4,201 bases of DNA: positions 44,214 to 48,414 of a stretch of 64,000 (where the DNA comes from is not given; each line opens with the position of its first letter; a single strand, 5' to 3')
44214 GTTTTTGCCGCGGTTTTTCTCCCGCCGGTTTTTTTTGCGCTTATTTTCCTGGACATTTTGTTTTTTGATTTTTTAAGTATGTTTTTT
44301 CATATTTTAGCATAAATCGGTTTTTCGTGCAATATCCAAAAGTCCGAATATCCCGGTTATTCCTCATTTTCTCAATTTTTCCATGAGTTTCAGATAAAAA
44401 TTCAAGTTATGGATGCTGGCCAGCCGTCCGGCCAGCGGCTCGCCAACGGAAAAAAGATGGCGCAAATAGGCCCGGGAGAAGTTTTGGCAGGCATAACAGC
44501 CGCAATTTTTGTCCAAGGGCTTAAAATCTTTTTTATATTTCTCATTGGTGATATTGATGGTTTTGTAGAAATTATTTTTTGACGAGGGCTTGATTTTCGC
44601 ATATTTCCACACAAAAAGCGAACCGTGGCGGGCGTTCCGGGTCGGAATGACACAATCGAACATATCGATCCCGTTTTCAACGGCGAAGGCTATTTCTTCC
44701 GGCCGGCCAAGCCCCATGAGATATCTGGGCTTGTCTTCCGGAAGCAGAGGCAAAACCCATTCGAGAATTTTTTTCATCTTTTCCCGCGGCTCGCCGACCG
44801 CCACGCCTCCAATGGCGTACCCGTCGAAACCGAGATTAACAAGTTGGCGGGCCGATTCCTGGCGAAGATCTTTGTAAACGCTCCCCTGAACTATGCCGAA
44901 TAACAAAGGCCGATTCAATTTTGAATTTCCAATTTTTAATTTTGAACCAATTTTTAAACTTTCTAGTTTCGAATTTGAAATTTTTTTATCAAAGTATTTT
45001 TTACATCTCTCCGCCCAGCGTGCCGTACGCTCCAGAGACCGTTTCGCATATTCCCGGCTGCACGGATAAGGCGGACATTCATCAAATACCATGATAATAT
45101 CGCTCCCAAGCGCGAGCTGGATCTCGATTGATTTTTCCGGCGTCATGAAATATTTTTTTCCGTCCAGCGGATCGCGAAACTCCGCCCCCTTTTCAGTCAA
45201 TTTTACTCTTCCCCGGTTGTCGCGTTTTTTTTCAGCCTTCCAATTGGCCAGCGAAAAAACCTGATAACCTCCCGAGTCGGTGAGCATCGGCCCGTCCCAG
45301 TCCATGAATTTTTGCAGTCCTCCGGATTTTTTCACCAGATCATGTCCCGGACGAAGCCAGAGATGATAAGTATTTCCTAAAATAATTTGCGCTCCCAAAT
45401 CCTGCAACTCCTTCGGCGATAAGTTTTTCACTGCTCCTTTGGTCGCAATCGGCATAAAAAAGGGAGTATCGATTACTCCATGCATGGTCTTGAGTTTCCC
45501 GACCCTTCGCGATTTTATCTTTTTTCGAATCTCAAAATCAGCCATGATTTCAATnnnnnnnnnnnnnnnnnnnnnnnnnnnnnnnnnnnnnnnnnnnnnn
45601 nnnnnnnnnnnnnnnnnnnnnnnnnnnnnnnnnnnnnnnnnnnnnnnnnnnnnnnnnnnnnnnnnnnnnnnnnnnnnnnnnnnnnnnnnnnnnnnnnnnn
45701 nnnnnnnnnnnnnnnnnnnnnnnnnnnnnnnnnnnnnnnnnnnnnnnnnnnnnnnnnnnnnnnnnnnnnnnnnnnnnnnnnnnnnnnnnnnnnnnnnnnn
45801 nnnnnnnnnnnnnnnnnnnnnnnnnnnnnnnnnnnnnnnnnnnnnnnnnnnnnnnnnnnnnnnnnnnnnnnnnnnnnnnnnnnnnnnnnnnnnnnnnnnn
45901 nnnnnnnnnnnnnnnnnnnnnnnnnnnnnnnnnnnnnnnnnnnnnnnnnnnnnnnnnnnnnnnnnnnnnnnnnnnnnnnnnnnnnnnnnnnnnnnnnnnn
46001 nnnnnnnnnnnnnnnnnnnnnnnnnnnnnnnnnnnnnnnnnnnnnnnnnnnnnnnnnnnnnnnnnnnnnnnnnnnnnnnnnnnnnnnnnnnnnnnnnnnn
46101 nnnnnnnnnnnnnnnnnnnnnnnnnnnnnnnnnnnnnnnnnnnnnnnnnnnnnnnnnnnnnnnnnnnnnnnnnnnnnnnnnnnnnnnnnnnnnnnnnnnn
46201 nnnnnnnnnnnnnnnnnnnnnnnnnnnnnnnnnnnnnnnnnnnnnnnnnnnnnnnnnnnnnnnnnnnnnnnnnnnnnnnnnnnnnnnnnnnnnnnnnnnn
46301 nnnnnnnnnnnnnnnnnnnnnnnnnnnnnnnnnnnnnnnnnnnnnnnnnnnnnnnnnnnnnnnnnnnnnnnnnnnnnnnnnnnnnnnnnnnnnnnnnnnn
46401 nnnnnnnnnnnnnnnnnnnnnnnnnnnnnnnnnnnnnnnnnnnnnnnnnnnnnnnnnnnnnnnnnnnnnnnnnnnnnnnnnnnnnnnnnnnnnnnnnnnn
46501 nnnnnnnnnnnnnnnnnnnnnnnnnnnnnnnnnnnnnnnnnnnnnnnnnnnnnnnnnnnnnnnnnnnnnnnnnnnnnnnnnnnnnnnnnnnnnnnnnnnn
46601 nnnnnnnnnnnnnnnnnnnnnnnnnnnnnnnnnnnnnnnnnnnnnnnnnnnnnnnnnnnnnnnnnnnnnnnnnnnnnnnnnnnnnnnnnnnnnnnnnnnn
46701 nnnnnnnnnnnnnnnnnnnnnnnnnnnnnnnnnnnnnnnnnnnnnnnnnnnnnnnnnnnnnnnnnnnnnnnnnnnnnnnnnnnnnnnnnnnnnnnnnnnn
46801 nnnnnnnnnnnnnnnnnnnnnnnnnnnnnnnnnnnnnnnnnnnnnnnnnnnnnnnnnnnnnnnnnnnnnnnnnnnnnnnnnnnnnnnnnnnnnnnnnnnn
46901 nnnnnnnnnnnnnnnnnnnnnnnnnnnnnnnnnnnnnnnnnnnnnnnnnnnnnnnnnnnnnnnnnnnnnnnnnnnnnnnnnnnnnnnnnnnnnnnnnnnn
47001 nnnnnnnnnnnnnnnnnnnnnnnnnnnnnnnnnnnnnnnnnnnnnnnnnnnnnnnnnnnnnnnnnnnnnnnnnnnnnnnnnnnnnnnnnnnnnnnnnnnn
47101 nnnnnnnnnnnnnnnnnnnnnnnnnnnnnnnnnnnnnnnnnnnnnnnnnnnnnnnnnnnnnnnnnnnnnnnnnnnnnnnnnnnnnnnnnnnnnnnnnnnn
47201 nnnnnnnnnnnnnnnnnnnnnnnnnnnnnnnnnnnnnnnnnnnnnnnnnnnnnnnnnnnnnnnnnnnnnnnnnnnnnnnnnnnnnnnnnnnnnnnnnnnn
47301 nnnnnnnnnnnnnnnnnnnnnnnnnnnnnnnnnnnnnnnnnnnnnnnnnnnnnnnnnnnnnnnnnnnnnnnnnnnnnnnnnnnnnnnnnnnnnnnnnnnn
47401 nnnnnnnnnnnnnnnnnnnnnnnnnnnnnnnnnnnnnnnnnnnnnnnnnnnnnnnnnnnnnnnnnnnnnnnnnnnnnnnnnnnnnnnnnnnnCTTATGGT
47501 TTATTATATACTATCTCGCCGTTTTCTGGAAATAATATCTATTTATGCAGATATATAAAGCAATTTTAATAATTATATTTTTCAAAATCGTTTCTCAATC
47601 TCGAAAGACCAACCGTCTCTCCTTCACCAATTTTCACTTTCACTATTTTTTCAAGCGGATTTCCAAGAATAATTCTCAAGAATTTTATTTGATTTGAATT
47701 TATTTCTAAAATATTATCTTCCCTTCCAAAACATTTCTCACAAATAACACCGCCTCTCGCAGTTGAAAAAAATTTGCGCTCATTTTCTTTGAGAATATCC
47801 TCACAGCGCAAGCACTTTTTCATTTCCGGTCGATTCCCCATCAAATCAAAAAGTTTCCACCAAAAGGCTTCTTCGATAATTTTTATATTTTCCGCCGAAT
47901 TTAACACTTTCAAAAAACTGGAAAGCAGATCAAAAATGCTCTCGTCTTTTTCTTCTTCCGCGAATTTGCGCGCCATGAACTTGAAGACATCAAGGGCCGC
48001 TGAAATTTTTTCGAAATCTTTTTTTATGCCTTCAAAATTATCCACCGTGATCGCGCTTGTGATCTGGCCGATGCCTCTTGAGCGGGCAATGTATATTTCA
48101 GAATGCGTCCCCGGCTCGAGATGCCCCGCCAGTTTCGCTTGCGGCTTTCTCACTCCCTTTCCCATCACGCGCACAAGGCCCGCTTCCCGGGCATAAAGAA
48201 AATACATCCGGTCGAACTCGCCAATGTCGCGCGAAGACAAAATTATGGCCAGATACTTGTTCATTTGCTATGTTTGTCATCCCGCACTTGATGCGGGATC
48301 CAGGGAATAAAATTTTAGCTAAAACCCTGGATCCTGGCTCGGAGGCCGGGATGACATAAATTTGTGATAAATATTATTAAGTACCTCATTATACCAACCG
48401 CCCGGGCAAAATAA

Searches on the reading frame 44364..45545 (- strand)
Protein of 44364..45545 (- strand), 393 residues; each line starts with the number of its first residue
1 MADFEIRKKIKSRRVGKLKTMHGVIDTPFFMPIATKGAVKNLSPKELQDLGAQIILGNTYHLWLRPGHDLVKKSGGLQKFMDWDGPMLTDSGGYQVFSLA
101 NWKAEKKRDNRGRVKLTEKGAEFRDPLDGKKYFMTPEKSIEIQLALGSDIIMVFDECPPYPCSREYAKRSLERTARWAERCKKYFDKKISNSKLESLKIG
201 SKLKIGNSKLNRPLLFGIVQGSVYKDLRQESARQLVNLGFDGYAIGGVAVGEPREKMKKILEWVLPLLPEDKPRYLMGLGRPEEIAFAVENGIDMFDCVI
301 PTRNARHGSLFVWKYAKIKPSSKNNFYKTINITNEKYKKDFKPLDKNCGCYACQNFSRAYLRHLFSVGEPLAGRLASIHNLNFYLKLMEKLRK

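Call 8: search_protein_families(library=pfam, proteins=[window:44364-45545:-], max_evalue=0.001)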
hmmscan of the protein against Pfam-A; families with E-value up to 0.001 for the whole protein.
window:44364-45545:- (393 aa): 1 family
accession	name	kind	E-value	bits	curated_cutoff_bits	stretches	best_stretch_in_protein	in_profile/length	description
PF01702.25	TGT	-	1.5e-146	488.5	26.3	1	13-393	3-337/357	Queuine tRNA-ribosyltransferase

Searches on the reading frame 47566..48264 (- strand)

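Call 9: search_protein_families(library=pfam, proteins=[window:47566-48264:-], max_evalue=0.001)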
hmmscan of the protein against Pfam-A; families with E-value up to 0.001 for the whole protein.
window:47566-48264:- (232 aa): 2 families
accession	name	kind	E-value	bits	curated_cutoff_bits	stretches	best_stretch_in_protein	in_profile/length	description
PF02565.21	RecO_C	-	1.2e-16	61.3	22.1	1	82-224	2-141/157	Recombination protein O C terminal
PF11967.14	RecO_N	-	4.4e-14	52.7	27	1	3-77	5-80/80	Recombination protein O N terminal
